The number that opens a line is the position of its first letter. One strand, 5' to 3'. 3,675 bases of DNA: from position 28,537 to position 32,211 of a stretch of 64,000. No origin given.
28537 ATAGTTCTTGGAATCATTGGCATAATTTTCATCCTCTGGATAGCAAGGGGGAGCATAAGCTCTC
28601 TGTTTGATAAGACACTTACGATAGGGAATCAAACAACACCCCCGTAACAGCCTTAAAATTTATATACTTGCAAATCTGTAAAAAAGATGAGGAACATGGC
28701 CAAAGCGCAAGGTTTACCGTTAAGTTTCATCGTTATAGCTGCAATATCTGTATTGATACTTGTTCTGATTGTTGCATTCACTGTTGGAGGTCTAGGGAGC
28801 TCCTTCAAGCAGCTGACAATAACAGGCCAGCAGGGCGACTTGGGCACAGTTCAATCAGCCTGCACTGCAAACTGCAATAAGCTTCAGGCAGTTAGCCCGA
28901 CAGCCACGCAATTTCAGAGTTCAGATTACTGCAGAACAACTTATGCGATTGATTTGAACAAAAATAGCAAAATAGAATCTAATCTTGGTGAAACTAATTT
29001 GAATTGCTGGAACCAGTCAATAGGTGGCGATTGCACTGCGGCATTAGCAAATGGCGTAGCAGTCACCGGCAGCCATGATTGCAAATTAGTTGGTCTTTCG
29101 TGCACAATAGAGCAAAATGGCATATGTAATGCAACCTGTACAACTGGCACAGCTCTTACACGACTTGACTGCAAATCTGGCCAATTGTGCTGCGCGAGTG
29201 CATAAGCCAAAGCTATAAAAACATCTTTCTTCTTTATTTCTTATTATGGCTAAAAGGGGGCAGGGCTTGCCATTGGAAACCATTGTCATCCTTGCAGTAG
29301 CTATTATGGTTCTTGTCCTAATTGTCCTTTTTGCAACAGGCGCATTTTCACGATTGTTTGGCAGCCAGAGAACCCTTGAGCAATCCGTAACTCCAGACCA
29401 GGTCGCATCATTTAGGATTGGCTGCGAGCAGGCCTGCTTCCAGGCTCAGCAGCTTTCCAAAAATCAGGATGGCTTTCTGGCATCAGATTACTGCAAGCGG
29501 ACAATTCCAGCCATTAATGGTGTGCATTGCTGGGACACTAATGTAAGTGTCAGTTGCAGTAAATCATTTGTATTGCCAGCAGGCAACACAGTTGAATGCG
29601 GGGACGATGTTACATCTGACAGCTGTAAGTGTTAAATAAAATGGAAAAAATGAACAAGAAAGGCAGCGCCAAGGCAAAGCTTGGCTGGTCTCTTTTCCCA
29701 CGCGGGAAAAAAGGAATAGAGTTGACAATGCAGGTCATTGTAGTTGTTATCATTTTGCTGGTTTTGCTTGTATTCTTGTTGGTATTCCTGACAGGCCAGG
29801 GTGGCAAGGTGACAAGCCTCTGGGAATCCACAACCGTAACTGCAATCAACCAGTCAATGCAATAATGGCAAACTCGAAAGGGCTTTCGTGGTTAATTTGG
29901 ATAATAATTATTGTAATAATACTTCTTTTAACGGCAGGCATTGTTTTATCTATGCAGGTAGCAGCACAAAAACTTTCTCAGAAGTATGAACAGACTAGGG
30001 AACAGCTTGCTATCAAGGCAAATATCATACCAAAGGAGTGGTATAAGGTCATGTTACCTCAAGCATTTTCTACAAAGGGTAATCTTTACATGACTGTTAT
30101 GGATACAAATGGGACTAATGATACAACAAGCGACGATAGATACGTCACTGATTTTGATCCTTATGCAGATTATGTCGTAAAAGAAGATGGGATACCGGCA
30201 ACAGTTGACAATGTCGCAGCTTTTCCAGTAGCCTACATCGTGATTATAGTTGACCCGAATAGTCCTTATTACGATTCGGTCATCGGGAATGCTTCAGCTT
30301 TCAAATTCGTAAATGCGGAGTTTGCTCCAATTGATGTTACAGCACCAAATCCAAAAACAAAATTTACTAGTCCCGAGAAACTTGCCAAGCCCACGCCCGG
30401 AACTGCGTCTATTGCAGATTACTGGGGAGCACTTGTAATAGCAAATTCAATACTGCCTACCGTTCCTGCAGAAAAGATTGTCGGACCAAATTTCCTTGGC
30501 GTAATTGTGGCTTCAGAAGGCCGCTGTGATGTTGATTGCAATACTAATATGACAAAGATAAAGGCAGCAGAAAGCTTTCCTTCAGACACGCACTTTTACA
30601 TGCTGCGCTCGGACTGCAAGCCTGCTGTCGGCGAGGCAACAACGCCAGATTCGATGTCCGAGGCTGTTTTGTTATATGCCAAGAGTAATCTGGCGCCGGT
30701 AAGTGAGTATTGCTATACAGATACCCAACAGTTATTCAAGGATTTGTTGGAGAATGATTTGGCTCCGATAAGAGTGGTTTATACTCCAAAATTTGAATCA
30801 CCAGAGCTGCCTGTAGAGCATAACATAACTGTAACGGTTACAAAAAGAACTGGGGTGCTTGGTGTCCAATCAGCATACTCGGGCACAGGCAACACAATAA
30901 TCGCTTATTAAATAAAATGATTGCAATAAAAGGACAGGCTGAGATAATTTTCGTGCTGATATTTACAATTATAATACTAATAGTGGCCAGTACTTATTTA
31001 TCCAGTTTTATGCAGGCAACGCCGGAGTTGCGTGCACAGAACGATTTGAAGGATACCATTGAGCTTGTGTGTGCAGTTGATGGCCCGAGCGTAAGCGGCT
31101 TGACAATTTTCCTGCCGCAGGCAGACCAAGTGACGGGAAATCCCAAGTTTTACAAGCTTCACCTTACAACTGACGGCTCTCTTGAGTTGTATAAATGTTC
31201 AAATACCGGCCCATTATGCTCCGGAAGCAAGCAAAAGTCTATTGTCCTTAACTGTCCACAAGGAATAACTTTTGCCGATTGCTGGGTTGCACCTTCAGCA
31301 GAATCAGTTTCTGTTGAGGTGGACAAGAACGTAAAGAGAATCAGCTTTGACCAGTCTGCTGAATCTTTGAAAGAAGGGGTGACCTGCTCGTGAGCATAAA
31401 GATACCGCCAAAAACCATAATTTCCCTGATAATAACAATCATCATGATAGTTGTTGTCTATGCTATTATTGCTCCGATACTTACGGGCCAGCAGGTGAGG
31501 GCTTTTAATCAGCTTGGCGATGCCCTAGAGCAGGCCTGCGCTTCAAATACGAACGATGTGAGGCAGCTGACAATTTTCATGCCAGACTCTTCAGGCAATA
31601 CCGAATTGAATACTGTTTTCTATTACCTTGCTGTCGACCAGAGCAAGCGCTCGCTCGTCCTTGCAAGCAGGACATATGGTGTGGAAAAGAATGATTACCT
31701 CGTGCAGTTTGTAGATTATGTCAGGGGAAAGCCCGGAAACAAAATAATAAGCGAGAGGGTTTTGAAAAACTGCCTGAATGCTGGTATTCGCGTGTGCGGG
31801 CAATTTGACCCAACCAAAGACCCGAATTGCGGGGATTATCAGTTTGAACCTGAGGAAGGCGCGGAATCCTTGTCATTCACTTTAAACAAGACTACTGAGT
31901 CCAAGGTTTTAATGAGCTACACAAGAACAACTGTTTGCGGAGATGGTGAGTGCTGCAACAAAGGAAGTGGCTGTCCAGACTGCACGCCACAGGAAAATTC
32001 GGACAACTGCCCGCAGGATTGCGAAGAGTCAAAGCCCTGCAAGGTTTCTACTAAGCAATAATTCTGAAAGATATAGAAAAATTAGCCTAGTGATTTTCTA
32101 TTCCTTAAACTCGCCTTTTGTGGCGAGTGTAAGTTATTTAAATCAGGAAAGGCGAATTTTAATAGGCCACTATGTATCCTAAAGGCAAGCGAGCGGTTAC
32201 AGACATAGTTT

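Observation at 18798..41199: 22-kb type IV pilus-like super-locus: divergent ATPase and platform followed by about 17 prepilin-like or N-anchored proteins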

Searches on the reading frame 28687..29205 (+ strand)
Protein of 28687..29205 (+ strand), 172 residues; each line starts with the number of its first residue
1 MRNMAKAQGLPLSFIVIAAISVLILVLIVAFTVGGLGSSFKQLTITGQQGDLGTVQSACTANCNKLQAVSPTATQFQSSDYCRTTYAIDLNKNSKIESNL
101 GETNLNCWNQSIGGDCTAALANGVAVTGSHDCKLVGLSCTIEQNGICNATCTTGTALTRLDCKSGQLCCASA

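Call 4: search_protein_families(library=pfam, proteins=[window:28687-29205:+], max_evalue=0.1)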
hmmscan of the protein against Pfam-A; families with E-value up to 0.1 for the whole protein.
window:28687-29205:+ (172 aa): 1 family
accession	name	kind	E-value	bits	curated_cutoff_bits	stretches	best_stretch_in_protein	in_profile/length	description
PF07760.16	DUF1616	-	0.007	16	31.6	1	11-95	153-236/307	Protein of unknown function (DUF1616)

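Call 10: search_protein_families(library=ncbifam, proteins=[window:28687-29205:+], max_evalue=0.1)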
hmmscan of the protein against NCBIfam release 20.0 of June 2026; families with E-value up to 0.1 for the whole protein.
window:28687-29205:+ (172 aa): 2 families
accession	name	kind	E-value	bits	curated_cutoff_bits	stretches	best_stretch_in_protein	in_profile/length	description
NF007900.0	PRK10606.1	equivalog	0.033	13.7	270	1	34-109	37-109/183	glutathione peroxidase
NF011478.0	PRK14889.1-1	equivalog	0.037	14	182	1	24-84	5-62/152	VKOR family protein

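Call 39: find_homologous_proteins(query=window:28687-29202:+, max_evalue=0.001)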
Query window:28687-29202:+ (172 aa): 31 proteins with E <= 0.001 among 131 candidates.
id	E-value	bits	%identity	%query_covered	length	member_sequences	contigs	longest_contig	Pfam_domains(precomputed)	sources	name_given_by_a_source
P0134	2.5e-105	367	100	100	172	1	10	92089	-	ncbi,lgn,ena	-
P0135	1.3e-64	235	69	97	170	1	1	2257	-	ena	-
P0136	1.8e-57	212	68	97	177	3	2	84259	-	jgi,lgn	jgi:hypothetical protein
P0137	5.6e-51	191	60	97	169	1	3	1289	-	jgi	jgi:hypothetical protein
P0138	3.3e-38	149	61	75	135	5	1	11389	-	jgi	-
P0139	2.6e-35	140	60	69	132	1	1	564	-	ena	-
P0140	2.7e-35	140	57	77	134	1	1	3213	-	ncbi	-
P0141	1.3e-32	131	61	68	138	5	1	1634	-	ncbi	ncbi:MAG: hypothetical protein ACP5JY_03175 [Candidatus Nanoarchaeia archaeon]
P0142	5.7e-32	129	55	75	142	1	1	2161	-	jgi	jgi:hypothetical protein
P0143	8.5e-32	128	54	68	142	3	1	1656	-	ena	-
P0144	1.3e-31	128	63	61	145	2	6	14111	-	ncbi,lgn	-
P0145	1.5e-31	128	64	60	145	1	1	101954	-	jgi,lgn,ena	-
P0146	2.7e-31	127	62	61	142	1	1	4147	-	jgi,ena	-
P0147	1.3e-30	125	50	70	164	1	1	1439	-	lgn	-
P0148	2.8e-30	123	51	70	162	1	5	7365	-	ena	-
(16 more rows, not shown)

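Call 44: find_encoding_contigs(protein=P0136, flank=10000, max_places=3)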
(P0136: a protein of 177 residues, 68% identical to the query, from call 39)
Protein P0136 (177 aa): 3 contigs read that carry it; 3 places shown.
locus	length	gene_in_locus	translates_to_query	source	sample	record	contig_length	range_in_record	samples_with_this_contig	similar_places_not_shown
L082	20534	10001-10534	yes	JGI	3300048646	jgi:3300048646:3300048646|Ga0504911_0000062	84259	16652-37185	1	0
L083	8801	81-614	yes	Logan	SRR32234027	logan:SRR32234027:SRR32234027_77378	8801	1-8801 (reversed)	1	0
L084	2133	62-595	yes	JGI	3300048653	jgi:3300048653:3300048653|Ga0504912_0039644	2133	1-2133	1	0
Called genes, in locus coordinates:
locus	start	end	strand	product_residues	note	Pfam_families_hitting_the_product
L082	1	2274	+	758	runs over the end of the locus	PF00437:T2SSE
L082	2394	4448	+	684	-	-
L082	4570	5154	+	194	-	-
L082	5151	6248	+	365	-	-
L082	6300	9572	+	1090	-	PF24681:Kelch_KLHDC2_KLHL20_DRC7, PF24981:Beta-prop_ATRN-LZTR1, PF13415:Beta-prop_FBX42, PF24981:Beta-prop_ATRN-LZTR1, PF24681:Kelch_KLHDC2_KLHL20_DRC7, PF24981:Beta-prop_ATRN-LZTR1, PF13415:Beta-prop_FBX42, PF00149:Metallophos, +7 more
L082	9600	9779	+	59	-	-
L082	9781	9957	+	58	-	-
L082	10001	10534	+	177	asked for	-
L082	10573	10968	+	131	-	-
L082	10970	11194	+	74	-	-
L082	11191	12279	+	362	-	-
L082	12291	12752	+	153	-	-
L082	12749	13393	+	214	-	-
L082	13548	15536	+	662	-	-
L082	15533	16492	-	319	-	-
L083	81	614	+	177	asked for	-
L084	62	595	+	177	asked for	-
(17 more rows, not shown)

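Call 56: predict_structure(alignment_id=A3)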
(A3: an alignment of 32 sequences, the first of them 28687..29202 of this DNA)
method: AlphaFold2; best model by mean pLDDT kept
length: 172 residues; sequences in the alignment: 32
mean_pLDDT: 73.7   pTM: 0.55
mean pLDDT of the five models: 73.7, 71.9, 71.8, 71.6, 71.2
residues with pLDDT >= 90: 60; 70-90: 47; 50-70: 26; < 50: 39
segments of 3 or more residues with pLDDT < 50: 136-172
pLDDT, mean of each block of 10 residues (from residue 1): 61 87 92 61 57 92 93 87 91 90 91 89 86 56 43 42 40 35
secondary structure, 60 per line:
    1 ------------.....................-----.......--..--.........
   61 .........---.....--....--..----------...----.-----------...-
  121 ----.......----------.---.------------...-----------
elements in order: H13-33 H39-45 H52-69 H73-77 H80-83 E117-119 E125-127 H128-131

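Call 60: fold_search(model_id=the predicted structure, library=pdb)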
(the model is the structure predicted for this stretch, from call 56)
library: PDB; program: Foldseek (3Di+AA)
matches with E <= 10: 5; with E <= 0.001: 0
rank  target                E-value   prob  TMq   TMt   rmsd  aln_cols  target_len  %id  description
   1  7vvy_G                8.6e+00  0.01  0.15  0.09   9.4        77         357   14  TRA module of NuA4 (released 2022-08-10)
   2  2zuv_B                9.2e+00  0.04  0.07  0.02   0.7        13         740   31  Crystal structure of Galacto-N-biose/Lacto-N-biose I phosphorylase in complex with GlcNAc, Ethylene glycol, and nitrat (released 2008-12-30)
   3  2zus_A                9.2e+00  0.04  0.07  0.02   0.8        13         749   31  Crystal structure of Galacto-N-biose/Lacto-N-biose I phosphorylase (released 2008-12-30)
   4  2yk0                  9.2e+00  0.02  0.09  0.02   3.8        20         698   25  Structure of the N-terminal NTS-DBL1-alpha and CIDR-gamma double domain of the PfEMP1 protein from Plasmodium falciparum (released 2012-05-30)
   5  9xnc_G                9.8e+00  0.02  0.12  0.12  16.7        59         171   17  pilus-like-beta, a bacteria pilus-like structure obtained from a Karst cave from Guilin City, Guangxi Zhuang Autonomou (released 2026-02-18)

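Call 70: search_protein_families(library=pfam, alignment_id=A3, max_evalue=1)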
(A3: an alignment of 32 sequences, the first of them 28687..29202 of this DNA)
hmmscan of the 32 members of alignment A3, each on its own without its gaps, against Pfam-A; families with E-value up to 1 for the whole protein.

A. member 1, window:28687-29202:+ (172 aa): 1 family
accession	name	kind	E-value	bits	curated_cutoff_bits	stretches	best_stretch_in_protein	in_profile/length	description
PF07760.16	DUF1616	-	0.007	16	31.6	1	11-95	153-236/307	Protein of unknown function (DUF1616)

B. families by the number of members that match (of 32 scanned): 17 families
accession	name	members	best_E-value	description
PF13202.12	EF-hand_5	12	0.001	EF hand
PF06103.16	DUF948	7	0.025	Bacterial protein of unknown function (DUF948)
PF07760.16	DUF1616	5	0.002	Protein of unknown function (DUF1616)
PF00404.24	Dockerin_1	5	0.0028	Dockerin type I domain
PF16118.10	DUF4834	3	0.24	Domain of unknown function (DUF4834)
PF13833.12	EF-hand_8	2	0.011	EF-hand domain pair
PF00036.39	EF-hand_1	2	0.063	EF hand domain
PF13624.11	SurA_N_3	2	0.26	SurA-like N-terminal domain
PF04964.19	Flp_Fap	2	0.56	Flp/Fap pilin component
PF09697.16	Porph_ging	1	0.02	Protein of unknown function (Porph_ging)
PF06707.17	DUF1194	1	0.022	Protein of unknown function (DUF1194)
PF03840.19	SecG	1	0.037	Preprotein translocase SecG subunit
PF14341.11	PilX_N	1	0.05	PilX N-terminal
PF23584.1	DUF7136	1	0.13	Domain of unknown function (DUF7136)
PF22995.2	C2CH-3rd_BIRD-IDD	1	0.15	BIRD-IDD transcription factor, third C2HC zinc finger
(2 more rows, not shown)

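Call 79: search_protein_representatives(alignment_id=A3)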
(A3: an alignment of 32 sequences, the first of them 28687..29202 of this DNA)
Query: 32 sequences, 139 profile positions. Proteins with E-value up to 0.001 (for the whole library): 1170; up to 1e-10: 251; up to 1e-30: 21. The best 150 are listed.
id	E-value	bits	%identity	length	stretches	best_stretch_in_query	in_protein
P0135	3.6e-50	185.7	-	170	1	3-135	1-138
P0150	3.7e-48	179.2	-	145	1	5-136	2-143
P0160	6.4e-45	168.7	-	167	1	4-138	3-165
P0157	2.2e-43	163.7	-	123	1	3-119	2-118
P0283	8.1e-43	161.9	-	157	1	3-126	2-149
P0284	3.3e-40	153.4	-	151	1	3-135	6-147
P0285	3.4e-36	140.4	-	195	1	1-134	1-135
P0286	1.4e-35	138.4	-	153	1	3-124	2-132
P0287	3.3e-35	137.2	-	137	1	3-127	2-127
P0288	3.9e-35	137.0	-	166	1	2-131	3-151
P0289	7.7e-35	136.0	-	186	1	1-135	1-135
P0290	8.3e-35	135.9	-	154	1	1-120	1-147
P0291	1.3e-34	135.3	-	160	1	1-136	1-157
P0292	1.7e-34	134.9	-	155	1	3-125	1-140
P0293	3.8e-34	133.8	-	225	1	1-135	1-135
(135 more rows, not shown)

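Call 81: search_protein_families(library=pfam, alignment_id=A6, max_evalue=0.1)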
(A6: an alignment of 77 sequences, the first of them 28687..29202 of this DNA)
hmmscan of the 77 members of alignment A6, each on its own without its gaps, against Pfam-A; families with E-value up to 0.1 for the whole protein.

A. member 1, window:28687-29202:+ (172 aa): 1 family
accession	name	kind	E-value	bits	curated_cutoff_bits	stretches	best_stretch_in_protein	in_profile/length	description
PF07760.16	DUF1616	-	0.007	16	31.6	1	11-95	153-236/307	Protein of unknown function (DUF1616)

B. families by the number of members that match (of 77 scanned): 48 families (the first 25 are shown)
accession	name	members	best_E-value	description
PF13202.12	EF-hand_5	7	1.1e-05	EF hand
PF06103.16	DUF948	4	1.3e-05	Bacterial protein of unknown function (DUF948)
PF13786.12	DUF4179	4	0.047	Domain of unknown function (DUF4179)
PF00036.39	EF-hand_1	3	0.00013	EF hand domain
PF13405.12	EF-hand_6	3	0.003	EF-hand domain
PF14221.11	DUF4330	3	0.012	Domain of unknown function (DUF4330)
PF23489.1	V-ATPase_su_f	2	0.0015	V-type proton ATPase subunit f-like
PF13833.12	EF-hand_8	2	0.002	EF-hand domain pair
PF04159.19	NB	2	0.0084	NB glycoprotein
PF10694.14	DUF2500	2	0.0089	Protein of unknown function (DUF2500)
PF11337.13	DUF3139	2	0.031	Protein of unknown function (DUF3139)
PF14150.11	YesK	1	0.00045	YesK-like protein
PF13996.11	YobH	1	0.0038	YobH-like protein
PF04584.19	Pox_A28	1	0.0062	Poxvirus A28 family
PF07760.16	DUF1616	1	0.007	Protein of unknown function (DUF1616)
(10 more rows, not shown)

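Call 82: search_protein_families(library=ncbifam, alignment_id=A6, max_evalue=0.1)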
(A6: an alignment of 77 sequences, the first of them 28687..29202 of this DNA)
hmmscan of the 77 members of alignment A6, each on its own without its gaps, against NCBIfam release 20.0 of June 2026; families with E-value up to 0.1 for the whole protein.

A. member 1, window:28687-29202:+ (172 aa): 2 families
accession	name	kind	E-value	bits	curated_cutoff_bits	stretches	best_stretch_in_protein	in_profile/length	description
NF007900.0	PRK10606.1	equivalog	0.033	13.7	270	1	34-109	37-109/183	glutathione peroxidase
NF011478.0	PRK14889.1-1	equivalog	0.037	14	182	1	24-84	5-62/152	VKOR family protein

B. families by the number of members that match (of 77 scanned): 45 families (the first 25 are shown)
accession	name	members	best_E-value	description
NF042931.1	SAG1386_EF1546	11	0.0034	SAG1386/EF1546 family surface-associated protein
TIGR00540.1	TPR_hemY_coli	5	0.0066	heme biosynthesis-associated TPR protein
NF006283.1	PRK08455.1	4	0.063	flagellar basal body-associated protein FliL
NF051431.1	Rv0361_Cterm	2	0.033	Rv0361 family membrane protein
NF047942.1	TatA_Rickett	1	0.0022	twin-arginine translocase TatA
NF041249.1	T6SS_TssI_Fran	1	0.0035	type VI secretion system tip protein TssI/VgrG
TIGR00810.1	secG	1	0.0037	preprotein translocase subunit SecG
NF010216.0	PRK13678.1-3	1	0.004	hypothetical protein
NF050813.1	CellDivFtsNCaul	1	0.0072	cell division protein FtsN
NF050032.1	Rv1733c_fam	1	0.0079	Rv1733c family protein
NF002402.0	PRK01470.1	1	0.0082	twin arginine translocase protein A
NF009992.0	PRK13461.1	1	0.012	F0F1 ATP synthase subunit B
TIGR01625.1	YidE_YbjL_dupl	1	0.014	AspT/YidE/YbjL antiporter duplication domain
NF006531.0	PRK09004.1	1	0.015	FMN-binding protein MioC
TIGR03816.1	tadE_like_DECH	1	0.017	Rv3654c family TadE-like protein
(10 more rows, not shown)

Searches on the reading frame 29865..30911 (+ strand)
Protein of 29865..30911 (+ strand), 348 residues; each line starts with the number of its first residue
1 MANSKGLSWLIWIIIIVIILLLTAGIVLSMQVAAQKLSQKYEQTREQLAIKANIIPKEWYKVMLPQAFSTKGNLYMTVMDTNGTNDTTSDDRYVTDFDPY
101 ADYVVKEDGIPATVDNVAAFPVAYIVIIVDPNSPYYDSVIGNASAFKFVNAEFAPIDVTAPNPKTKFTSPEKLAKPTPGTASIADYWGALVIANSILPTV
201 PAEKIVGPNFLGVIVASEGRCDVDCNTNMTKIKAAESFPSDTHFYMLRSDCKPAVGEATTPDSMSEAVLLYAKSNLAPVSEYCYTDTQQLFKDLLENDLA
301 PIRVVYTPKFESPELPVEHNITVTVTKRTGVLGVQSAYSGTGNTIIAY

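Call 4: search_protein_families(library=pfam, proteins=[window:29865-30911:+], max_evalue=0.1)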
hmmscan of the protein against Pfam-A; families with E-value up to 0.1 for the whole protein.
window:29865-30911:+ (348 aa): 1 family
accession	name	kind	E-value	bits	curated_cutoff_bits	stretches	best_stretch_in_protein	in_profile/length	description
PF13314.11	DUF4083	-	0.045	14.2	25.4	1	9-43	5-39/57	Domain of unknown function (DUF4083)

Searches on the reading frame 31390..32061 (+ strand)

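Call 4: search_protein_families(library=pfam, proteins=[window:31390-32061:+], max_evalue=0.1)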
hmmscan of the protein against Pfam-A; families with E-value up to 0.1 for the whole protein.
window:31390-32061:+ (223 aa): 1 family
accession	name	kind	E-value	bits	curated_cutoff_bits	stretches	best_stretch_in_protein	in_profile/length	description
PF14752.11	RBP_receptor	-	0.064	12.4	25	1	10-48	390-428/605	Retinol binding protein receptor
